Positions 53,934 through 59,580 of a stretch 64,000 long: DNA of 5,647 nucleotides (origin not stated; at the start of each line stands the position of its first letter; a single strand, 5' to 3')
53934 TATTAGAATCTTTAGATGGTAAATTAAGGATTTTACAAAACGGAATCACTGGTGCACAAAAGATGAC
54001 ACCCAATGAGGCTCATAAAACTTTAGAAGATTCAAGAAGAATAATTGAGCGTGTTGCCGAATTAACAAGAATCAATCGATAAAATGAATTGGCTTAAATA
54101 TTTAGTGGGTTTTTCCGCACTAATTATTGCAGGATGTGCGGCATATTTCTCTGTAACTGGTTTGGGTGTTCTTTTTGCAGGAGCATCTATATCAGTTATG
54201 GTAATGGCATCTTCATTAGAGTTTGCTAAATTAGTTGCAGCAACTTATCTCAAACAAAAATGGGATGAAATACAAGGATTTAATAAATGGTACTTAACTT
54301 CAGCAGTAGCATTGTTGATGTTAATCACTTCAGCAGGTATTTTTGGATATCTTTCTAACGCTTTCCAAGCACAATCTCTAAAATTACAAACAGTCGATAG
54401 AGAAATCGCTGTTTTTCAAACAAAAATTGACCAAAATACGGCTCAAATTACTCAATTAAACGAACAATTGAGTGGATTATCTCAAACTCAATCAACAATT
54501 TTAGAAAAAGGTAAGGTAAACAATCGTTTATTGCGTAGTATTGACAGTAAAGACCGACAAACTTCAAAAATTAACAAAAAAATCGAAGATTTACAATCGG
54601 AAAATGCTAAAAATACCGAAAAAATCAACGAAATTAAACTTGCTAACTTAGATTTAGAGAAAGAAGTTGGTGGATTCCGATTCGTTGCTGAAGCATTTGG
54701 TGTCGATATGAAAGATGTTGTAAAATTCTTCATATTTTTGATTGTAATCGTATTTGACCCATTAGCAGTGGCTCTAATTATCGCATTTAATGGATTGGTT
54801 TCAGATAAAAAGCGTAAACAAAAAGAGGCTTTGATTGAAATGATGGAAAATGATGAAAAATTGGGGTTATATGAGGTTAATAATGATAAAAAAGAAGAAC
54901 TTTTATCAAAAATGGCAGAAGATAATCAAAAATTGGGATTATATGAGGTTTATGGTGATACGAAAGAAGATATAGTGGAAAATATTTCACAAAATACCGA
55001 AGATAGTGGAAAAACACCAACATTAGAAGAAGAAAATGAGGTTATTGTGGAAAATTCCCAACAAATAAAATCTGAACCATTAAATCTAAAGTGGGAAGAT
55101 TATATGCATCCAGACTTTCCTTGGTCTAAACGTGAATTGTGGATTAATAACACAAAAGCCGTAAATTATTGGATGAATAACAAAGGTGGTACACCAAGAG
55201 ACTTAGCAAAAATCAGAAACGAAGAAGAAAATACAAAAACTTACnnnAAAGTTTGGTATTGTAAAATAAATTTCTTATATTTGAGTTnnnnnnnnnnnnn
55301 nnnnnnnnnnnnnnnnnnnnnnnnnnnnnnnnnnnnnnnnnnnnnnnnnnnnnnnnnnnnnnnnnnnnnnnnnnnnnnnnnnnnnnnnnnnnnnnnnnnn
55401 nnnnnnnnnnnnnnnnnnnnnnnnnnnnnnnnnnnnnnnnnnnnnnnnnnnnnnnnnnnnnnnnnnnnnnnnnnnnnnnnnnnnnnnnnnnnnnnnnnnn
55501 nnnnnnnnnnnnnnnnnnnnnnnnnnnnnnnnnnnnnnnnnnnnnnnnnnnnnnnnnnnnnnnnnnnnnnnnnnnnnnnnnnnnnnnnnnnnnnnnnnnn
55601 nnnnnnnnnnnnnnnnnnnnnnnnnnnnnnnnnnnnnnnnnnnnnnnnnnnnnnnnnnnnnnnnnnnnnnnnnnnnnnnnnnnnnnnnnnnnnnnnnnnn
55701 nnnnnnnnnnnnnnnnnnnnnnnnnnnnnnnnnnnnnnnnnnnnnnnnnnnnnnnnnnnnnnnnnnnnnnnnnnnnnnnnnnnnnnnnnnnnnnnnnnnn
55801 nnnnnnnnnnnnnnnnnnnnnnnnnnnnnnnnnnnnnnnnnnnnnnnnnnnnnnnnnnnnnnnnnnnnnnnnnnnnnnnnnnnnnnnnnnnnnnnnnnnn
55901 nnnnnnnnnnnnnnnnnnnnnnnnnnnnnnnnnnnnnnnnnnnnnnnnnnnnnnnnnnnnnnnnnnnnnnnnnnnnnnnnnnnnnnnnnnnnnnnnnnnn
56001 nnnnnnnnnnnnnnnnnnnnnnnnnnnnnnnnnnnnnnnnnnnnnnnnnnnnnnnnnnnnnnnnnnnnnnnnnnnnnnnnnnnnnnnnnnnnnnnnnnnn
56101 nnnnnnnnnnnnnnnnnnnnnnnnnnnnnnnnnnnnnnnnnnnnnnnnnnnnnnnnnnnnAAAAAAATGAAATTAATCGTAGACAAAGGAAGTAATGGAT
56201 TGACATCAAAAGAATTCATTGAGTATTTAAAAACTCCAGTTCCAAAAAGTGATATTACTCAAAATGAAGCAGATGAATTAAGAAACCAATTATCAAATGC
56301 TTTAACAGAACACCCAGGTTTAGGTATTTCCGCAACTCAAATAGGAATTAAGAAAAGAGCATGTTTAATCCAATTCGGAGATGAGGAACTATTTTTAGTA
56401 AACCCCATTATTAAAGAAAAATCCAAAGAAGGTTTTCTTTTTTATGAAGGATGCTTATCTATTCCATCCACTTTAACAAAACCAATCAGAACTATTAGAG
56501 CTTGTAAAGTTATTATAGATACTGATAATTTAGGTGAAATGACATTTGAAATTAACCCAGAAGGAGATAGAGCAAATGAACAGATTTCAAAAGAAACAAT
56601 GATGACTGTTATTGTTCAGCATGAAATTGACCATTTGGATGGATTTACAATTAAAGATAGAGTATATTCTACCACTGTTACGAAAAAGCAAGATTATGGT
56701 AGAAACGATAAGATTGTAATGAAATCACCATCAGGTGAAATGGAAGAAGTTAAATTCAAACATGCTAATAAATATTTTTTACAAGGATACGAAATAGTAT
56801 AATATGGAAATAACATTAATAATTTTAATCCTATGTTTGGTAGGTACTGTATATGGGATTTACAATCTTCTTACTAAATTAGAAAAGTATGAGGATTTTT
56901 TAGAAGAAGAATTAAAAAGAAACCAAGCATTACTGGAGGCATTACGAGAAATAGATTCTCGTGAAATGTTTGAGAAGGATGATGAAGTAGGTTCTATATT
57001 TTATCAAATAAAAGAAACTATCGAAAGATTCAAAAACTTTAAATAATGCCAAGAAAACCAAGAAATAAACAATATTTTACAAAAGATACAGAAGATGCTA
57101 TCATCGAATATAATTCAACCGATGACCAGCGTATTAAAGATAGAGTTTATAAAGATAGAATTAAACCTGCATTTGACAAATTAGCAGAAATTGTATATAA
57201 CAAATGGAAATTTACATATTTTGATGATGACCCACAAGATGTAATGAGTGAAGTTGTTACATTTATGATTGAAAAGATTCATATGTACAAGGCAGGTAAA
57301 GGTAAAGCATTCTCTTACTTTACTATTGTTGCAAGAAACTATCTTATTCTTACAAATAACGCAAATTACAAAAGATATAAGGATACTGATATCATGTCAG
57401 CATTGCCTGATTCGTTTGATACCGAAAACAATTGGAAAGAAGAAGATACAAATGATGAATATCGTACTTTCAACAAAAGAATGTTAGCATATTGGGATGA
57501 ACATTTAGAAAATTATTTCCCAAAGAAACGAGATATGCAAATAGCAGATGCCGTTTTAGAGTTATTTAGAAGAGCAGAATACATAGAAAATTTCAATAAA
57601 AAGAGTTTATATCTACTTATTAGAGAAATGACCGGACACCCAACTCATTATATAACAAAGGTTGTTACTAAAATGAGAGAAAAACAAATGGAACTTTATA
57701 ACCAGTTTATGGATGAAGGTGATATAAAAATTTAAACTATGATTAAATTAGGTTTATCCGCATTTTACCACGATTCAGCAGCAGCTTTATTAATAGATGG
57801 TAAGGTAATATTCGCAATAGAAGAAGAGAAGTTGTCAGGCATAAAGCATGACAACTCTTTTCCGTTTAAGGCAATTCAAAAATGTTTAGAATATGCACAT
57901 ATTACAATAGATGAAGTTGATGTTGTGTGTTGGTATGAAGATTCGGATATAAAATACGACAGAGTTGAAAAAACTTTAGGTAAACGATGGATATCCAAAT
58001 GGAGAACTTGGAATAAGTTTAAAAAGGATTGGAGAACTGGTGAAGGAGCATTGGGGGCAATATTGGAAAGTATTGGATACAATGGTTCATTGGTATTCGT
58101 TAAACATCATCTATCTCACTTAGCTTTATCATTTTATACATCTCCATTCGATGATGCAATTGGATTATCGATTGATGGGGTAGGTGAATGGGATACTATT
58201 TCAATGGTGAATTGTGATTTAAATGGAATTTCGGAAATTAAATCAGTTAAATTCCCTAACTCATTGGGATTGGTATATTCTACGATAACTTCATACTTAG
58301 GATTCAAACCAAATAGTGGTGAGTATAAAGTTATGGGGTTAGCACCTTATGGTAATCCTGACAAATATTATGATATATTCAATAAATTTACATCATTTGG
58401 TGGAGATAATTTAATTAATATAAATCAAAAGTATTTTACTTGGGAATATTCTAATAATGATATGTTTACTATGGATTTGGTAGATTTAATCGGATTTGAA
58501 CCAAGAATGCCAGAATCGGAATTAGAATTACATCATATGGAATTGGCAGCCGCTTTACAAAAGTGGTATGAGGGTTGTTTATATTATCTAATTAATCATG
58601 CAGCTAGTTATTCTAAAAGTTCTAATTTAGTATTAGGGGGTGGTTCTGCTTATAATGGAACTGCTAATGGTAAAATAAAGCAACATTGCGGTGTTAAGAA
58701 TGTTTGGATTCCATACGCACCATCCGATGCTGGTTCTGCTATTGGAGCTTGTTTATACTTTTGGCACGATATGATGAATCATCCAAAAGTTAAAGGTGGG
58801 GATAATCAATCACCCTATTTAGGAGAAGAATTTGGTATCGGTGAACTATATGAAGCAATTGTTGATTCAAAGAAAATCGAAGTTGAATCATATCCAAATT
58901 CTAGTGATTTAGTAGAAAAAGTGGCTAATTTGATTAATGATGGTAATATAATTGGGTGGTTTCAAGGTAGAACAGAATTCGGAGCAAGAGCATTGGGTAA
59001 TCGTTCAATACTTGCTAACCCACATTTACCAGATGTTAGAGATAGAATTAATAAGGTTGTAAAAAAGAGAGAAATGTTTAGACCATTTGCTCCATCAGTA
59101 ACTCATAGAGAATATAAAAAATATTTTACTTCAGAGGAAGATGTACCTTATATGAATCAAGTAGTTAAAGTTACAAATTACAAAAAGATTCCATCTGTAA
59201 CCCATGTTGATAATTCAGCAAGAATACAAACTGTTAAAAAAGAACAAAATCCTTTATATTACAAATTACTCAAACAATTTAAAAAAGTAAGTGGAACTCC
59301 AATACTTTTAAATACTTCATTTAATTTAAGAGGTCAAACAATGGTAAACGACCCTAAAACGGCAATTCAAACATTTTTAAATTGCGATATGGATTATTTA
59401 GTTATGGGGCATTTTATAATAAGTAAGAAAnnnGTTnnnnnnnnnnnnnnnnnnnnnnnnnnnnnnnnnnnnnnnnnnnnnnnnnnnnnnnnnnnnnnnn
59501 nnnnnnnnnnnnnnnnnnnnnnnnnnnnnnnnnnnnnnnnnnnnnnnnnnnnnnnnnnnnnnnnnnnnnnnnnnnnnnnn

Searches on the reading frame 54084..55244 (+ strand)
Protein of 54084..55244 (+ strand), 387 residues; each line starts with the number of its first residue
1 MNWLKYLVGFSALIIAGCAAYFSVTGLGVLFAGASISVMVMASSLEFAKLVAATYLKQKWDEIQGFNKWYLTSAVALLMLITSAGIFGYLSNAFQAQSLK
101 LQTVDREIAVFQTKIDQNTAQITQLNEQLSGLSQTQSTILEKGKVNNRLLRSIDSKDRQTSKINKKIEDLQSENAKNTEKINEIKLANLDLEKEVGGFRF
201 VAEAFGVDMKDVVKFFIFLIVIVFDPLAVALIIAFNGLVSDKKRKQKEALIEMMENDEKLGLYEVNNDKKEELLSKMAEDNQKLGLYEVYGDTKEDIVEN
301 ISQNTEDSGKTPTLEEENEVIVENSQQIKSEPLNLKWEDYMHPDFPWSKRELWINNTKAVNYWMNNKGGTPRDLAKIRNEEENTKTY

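Call 10: search_protein_families(library=phrogs, proteins=[window:54084-55244:+], max_evalue=0.00001)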
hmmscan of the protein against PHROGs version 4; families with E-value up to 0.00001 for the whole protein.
window:54084-55244:+ (387 aa): 0 families

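Call 20: search_protein_families(library=pfam, proteins=[window:54084-55244:+], max_evalue=0.001)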
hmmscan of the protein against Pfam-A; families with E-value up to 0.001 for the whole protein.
window:54084-55244:+ (387 aa): 1 family
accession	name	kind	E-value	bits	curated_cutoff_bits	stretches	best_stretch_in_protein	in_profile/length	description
PF04977.20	DivIC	-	0.00068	19.8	28.9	1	85-144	3-62/80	Septum formation initiator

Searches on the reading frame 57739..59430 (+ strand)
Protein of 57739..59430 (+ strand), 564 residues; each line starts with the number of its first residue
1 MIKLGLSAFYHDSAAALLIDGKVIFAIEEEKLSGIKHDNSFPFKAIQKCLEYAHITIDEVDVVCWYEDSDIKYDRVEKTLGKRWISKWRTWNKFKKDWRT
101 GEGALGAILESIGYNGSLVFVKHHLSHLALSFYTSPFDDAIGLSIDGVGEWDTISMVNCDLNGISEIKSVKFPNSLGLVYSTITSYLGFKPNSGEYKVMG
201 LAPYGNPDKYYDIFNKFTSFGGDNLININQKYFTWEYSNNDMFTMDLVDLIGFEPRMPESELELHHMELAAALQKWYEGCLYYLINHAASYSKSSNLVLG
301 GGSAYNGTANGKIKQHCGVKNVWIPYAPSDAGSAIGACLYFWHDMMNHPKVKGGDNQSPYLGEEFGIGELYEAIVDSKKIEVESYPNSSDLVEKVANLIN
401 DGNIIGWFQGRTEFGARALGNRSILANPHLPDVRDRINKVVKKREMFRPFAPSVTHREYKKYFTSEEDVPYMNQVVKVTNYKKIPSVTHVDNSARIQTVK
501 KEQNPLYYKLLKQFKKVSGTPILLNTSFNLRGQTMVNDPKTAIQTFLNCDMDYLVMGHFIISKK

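Call 10: search_protein_families(library=phrogs, proteins=[window:57739-59430:+], max_evalue=0.00001)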
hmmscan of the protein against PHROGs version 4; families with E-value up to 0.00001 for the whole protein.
window:57739-59430:+ (564 aa): 2 families
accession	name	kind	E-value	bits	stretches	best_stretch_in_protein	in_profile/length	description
phrog_1601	-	moron, auxiliary metabolic gene and host takeover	8.3e-124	415.5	1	1-562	1-527/528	Nol-like carbamoyltransferase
phrog_20469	-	moron, auxiliary metabolic gene and host takeover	3.3e-37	129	1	394-556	6-171/181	Nol-like carbamoyltransferase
